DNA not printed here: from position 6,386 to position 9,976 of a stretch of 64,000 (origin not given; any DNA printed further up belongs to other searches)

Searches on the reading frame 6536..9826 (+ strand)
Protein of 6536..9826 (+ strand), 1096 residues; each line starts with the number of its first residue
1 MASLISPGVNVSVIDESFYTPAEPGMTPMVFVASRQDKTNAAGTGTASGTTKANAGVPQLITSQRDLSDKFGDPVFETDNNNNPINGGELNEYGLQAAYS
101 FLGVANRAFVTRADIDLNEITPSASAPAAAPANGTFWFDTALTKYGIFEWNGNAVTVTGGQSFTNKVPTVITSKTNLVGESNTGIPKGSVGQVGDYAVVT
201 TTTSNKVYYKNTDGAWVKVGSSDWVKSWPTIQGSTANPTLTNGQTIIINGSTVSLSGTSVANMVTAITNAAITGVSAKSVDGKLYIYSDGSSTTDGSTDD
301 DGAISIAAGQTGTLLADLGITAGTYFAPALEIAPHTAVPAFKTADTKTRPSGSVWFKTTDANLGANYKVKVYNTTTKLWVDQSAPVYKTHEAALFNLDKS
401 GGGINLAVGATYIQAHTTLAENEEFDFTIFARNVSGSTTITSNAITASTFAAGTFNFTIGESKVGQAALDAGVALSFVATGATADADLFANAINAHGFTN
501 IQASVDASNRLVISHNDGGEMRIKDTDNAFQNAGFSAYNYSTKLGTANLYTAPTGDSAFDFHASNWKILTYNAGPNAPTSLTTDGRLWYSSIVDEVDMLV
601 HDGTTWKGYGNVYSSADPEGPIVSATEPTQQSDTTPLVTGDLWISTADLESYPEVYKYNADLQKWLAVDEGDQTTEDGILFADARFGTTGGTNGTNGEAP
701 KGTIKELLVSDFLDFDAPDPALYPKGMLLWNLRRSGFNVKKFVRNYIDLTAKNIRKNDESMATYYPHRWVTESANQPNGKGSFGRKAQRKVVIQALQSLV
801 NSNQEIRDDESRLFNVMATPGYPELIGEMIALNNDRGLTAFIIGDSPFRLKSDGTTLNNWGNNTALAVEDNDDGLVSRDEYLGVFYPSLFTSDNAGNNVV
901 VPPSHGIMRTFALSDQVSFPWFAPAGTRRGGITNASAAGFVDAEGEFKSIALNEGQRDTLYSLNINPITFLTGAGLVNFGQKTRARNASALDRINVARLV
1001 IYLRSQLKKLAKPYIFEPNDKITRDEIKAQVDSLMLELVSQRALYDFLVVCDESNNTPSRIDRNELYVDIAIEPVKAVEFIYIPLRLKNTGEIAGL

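Call 8: search_protein_families(library=phrogs, proteins=[window:6536-9826:+], max_evalue=0.00001)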
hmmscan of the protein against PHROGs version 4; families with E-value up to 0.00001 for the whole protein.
window:6536-9826:+ (1096 aa): 4 families
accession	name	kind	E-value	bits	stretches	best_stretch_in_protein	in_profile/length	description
phrog_10581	-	tail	9.6e-224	746.5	1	1-1091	1-913/915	tail sheath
phrog_23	-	tail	5e-44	151.9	1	867-1091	256-466/496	tail sheath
phrog_17610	-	tail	2.1e-19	69.9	1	878-1092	903-1111/1135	tail sheath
phrog_34521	-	tail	6.3e-17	61.8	1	883-1089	753-952/962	tail sheath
